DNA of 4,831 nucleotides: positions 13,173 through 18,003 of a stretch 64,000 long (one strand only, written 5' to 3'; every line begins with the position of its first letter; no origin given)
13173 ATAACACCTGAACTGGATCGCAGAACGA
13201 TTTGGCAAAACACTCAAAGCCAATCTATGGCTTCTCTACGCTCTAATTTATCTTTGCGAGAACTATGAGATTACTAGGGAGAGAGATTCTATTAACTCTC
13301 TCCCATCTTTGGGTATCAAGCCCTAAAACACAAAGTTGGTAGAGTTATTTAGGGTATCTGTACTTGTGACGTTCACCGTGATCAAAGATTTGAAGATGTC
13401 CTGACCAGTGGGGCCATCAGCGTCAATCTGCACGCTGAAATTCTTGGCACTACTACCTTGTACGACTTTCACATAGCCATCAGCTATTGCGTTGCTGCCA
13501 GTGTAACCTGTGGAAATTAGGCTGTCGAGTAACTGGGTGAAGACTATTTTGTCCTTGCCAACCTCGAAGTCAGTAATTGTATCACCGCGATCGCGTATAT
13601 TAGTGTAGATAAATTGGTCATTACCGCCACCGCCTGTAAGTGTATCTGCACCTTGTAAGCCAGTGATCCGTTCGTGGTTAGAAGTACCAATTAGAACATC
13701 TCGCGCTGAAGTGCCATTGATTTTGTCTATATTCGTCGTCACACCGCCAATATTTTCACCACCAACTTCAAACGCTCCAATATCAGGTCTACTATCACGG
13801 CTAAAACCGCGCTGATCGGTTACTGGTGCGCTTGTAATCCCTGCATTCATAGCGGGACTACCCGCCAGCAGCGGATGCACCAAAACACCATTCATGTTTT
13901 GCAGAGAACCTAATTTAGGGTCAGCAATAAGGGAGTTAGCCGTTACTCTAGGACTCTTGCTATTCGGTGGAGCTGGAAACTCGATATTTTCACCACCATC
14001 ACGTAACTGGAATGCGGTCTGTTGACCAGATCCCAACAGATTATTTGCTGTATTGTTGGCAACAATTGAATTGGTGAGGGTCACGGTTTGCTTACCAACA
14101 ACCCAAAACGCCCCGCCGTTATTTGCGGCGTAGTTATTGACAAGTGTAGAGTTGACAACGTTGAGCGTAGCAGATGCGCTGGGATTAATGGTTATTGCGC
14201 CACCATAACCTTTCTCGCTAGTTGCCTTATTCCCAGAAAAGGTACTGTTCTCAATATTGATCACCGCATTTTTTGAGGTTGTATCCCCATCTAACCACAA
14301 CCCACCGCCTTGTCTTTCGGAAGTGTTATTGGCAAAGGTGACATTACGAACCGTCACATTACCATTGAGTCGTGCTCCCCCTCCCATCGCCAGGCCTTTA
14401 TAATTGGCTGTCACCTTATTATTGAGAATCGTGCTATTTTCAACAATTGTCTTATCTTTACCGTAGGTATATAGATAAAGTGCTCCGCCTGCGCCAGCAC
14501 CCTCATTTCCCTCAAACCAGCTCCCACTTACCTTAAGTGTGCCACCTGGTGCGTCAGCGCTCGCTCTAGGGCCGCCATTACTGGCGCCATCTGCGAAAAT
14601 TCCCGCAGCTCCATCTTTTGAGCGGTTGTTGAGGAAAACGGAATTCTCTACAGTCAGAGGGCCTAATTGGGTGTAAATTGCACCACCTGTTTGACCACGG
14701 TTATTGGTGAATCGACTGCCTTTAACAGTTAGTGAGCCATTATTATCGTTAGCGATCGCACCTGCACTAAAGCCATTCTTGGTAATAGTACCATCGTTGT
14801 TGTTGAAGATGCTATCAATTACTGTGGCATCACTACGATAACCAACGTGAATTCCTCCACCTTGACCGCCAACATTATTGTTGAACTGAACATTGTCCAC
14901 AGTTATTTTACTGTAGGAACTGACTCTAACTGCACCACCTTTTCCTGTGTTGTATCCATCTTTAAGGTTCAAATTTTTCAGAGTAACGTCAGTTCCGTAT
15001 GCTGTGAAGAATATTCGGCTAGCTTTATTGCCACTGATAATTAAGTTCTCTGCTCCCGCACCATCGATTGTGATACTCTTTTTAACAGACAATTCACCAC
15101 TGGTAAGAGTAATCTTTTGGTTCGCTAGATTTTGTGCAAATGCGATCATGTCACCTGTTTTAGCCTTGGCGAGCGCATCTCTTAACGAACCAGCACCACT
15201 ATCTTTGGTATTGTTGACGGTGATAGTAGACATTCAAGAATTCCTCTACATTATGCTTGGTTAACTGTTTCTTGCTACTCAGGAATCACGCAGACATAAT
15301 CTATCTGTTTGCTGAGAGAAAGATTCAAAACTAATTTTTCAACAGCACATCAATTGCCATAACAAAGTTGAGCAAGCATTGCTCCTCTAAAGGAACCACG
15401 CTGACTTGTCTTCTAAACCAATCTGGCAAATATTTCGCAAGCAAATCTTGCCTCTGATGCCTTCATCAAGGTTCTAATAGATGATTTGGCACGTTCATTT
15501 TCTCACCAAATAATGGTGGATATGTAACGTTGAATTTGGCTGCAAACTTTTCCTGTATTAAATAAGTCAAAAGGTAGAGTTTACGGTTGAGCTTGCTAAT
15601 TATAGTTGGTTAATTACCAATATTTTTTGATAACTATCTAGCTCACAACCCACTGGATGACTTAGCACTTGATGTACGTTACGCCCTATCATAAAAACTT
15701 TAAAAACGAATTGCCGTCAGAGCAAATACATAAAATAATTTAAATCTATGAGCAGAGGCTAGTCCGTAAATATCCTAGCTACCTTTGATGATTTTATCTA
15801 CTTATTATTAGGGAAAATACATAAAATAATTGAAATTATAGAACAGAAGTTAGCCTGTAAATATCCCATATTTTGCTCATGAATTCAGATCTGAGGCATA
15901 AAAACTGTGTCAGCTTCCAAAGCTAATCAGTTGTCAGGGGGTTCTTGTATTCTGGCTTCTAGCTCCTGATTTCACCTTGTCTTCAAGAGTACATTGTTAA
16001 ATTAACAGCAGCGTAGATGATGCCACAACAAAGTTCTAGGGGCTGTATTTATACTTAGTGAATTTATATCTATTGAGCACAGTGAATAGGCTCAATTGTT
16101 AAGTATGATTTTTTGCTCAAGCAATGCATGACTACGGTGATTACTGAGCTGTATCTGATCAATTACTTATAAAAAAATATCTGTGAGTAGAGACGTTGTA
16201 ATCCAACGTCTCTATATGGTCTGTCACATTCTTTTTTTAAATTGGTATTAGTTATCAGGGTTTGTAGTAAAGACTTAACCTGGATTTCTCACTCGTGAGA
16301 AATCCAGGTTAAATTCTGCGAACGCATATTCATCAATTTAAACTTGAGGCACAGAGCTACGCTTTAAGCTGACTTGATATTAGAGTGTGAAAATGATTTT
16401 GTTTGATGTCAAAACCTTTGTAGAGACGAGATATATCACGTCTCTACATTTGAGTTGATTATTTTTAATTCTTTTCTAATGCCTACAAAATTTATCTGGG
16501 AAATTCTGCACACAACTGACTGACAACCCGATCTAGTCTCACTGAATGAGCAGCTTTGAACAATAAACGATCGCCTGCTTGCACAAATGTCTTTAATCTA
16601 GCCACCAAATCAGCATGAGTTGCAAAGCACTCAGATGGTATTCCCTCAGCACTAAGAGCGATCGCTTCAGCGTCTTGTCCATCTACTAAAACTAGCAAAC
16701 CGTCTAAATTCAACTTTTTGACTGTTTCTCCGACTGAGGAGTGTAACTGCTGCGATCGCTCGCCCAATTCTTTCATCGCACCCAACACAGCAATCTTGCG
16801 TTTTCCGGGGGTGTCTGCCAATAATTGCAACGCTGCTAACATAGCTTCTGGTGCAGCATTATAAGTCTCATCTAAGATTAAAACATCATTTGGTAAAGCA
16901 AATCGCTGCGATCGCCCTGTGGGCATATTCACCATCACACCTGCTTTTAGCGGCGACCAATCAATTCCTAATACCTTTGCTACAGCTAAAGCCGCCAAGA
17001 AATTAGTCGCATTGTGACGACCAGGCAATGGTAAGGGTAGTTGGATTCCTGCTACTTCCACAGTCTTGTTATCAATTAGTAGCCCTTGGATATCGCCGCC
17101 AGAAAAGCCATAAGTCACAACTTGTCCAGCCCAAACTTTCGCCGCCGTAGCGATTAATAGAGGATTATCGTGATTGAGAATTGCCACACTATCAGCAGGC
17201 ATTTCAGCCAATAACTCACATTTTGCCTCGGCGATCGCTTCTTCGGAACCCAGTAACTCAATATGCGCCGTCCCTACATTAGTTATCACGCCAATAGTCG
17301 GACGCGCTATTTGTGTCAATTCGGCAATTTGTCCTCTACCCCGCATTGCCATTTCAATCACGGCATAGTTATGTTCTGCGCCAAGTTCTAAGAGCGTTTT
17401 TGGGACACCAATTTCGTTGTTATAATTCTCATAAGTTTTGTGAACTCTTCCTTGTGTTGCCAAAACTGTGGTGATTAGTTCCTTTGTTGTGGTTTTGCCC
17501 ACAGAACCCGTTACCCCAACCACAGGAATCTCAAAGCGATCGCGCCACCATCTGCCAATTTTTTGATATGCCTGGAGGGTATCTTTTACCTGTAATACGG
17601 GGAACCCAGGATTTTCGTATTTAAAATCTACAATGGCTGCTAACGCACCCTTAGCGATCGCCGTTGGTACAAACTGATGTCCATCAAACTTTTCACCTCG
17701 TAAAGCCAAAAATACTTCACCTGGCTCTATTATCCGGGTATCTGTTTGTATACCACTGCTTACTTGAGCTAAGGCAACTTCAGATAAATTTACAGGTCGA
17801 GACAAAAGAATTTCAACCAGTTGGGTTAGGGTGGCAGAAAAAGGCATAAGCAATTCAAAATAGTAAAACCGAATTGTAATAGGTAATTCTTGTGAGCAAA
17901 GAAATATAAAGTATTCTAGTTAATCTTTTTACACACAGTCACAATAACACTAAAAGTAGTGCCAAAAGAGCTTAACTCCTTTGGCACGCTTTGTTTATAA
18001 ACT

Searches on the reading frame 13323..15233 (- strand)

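Call 25: search_protein_families(library=pfam, proteins=[window:13323-15233:-], max_evalue=0.00001)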
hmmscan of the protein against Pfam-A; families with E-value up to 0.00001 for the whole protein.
window:13323-15233:- (636 aa): 1 family
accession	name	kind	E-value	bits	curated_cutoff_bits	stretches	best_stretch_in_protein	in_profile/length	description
PF02415.23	Chlam_PMP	-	5.6e-07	29.6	20.6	0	297-313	1-17/19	Chlamydia polymorphic membrane protein (Chlamydia_PMP) repeat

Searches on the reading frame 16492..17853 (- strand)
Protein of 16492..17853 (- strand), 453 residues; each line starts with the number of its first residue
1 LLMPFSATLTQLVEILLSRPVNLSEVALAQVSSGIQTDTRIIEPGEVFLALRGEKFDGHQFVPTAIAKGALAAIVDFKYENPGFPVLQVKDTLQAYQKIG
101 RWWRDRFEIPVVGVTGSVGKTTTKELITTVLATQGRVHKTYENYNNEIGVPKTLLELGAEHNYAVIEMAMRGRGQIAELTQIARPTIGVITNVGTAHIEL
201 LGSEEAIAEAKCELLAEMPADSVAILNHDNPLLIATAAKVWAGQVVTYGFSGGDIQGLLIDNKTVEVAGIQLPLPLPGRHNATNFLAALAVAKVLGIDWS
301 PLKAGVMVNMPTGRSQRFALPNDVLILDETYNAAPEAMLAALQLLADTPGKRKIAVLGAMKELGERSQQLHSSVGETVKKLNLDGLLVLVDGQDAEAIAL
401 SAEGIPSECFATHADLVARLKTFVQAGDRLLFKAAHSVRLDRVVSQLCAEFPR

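Call 24: search_protein_families(library=pfam, proteins=[window:16492-17853:-], max_evalue=0.00001)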
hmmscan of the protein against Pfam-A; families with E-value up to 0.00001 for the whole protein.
window:16492-17853:- (453 aa): 3 families
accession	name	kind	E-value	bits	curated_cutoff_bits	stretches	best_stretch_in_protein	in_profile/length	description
PF08245.18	Mur_ligase_M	-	3.4e-47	161.4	24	1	114-292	1-200/200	Mur ligase middle domain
PF02875.26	Mur_ligase_C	-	3.6e-16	60.6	28.4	1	313-435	1-126/127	Mur ligase, glutamate ligase domain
PF01225.30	Mur_ligase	-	1.9e-07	31.8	21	1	34-76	4-51/95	Mur ligase family, catalytic domain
